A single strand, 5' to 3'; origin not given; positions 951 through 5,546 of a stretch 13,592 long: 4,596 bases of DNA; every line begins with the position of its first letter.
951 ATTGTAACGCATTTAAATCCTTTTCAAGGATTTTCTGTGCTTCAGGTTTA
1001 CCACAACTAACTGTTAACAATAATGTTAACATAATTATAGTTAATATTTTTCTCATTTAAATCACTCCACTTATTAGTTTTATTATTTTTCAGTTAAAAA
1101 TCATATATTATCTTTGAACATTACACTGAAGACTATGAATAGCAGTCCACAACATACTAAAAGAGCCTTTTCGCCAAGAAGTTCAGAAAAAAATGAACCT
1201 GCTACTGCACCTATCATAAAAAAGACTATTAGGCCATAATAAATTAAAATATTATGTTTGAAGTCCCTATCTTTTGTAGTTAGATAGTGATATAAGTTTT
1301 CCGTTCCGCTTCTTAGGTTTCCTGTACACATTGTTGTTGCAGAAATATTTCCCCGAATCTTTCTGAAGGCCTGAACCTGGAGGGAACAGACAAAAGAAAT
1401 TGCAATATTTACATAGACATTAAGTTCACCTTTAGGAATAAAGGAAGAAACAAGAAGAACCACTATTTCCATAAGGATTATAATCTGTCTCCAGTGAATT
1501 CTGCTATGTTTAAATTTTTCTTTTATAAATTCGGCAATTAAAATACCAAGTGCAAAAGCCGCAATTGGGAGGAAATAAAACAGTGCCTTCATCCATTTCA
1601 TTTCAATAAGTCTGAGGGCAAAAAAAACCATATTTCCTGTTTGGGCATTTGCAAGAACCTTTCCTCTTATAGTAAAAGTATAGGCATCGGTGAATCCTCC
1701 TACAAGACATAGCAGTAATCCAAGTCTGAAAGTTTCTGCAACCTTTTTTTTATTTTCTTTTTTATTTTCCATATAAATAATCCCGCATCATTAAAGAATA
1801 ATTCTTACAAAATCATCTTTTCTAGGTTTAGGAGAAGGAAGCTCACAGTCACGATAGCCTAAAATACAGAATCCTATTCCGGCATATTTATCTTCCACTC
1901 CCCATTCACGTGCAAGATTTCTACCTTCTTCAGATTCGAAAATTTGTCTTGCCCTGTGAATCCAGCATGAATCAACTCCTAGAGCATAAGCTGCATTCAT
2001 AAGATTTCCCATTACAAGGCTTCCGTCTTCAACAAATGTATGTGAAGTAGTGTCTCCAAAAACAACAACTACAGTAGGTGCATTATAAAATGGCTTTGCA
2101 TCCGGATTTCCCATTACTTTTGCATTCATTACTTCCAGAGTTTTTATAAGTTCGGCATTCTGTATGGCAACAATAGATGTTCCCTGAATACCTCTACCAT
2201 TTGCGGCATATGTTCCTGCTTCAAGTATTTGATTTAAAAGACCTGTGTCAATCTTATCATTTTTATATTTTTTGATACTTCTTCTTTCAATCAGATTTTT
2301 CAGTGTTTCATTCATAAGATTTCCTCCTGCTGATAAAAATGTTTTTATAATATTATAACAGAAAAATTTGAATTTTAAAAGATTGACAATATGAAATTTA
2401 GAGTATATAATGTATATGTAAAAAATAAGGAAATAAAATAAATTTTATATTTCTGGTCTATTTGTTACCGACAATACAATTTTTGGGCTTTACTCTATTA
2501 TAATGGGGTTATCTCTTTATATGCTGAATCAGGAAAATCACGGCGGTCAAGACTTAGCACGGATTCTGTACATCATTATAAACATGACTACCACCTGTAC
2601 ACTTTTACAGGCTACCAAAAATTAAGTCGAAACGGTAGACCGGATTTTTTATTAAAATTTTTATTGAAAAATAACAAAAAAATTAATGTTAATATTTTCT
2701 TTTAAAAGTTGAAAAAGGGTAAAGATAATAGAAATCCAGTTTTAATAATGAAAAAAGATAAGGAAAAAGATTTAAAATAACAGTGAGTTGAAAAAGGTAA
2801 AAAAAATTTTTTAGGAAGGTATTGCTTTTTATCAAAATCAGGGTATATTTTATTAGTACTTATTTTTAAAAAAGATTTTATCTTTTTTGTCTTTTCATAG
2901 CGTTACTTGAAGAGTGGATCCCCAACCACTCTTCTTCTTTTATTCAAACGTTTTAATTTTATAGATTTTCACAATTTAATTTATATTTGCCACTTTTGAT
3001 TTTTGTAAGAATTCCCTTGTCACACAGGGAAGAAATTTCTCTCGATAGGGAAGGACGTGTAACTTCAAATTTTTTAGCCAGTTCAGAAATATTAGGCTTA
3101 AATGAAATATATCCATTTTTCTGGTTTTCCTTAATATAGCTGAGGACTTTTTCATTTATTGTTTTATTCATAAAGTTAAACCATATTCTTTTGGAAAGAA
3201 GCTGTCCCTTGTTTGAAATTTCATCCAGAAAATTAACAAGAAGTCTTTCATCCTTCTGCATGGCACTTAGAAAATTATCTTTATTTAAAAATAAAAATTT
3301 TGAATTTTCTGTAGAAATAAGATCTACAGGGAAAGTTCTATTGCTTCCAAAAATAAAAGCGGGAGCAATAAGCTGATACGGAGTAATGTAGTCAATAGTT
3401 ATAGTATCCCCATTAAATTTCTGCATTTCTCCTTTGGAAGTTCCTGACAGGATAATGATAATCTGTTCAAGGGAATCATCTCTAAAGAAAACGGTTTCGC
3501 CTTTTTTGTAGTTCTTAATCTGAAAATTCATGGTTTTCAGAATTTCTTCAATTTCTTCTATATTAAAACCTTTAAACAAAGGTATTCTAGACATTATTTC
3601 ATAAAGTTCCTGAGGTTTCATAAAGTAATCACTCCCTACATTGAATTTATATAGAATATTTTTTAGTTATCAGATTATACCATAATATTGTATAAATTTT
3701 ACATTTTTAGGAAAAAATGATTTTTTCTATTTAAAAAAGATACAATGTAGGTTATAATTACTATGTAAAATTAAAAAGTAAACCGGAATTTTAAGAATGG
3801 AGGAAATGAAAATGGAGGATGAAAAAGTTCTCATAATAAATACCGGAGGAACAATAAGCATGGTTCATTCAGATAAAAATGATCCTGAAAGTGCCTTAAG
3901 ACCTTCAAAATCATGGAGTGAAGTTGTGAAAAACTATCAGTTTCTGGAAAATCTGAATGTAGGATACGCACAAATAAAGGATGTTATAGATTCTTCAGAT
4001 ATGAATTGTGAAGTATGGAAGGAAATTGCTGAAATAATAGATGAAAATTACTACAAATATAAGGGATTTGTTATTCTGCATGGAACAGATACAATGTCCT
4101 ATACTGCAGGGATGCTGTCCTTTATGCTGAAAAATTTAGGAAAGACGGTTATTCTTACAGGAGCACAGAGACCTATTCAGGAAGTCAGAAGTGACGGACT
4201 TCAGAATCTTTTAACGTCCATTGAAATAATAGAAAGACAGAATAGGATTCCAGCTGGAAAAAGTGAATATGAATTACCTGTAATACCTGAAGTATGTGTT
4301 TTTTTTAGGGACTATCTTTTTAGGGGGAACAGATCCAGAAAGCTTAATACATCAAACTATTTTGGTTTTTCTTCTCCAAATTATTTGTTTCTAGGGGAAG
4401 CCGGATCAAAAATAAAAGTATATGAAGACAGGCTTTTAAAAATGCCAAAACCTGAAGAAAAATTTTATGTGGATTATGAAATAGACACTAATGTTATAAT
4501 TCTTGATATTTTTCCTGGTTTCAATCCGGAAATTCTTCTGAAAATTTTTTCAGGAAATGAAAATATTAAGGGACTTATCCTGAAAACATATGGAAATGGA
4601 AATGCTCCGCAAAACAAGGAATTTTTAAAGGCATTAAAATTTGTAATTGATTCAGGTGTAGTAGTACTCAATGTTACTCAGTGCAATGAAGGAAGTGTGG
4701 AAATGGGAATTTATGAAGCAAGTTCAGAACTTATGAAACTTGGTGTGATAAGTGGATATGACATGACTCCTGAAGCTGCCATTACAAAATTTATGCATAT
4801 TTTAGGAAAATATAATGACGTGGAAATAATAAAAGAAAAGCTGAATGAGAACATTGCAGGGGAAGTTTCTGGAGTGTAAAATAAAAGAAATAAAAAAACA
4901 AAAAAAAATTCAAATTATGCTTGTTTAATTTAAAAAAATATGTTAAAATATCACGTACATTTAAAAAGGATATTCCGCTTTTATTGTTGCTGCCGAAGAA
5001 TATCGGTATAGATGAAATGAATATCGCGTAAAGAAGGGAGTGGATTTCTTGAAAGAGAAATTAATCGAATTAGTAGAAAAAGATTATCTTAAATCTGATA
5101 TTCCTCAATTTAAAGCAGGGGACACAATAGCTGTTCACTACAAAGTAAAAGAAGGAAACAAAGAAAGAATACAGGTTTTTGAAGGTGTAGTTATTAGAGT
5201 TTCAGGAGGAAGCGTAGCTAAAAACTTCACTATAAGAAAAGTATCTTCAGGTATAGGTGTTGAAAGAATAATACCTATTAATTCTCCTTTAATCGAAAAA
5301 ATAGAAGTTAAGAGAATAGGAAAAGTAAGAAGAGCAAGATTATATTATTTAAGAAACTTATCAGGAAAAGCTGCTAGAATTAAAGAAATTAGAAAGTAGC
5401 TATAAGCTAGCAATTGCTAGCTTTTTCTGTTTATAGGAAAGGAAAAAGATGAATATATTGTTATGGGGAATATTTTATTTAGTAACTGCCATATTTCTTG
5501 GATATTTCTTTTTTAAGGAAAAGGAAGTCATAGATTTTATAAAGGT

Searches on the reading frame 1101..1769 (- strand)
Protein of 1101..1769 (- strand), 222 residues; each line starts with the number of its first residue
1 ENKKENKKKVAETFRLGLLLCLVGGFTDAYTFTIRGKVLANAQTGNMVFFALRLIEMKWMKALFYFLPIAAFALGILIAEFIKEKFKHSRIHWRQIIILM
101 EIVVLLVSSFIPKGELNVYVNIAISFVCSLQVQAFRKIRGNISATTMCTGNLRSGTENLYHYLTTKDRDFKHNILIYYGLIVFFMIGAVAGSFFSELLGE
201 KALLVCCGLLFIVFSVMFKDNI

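Call 75: search_protein_families(library=pfam, proteins=[window:1101-1769:-], max_evalue=0.001)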
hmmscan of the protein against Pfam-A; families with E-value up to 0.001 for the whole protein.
window:1101-1769:- (222 aa): 2 families
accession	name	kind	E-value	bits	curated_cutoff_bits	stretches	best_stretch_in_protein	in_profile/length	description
PF06912.16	DUF1275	-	9.3e-57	192.4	25.4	1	16-214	1-191/193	Protein of unknown function (DUF1275)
PF04246.17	RseC_MucC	-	0.00029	21.2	24.4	0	37-108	43-107/130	Positive regulator of sigma(E), RseC/MucC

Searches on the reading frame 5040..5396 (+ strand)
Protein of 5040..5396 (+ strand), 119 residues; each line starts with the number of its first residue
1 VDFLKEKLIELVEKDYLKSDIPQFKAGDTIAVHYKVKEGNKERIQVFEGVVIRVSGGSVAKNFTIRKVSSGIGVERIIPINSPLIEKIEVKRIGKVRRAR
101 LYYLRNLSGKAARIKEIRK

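Call 75: search_protein_families(library=pfam, proteins=[window:5040-5396:+], max_evalue=0.001)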
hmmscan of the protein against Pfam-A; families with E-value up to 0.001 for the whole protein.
window:5040-5396:+ (119 aa): 1 family
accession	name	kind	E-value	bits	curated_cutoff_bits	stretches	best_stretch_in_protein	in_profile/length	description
PF01245.26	Ribosomal_L19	-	1.5e-48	163.8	22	1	8-116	2-110/111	Ribosomal protein L19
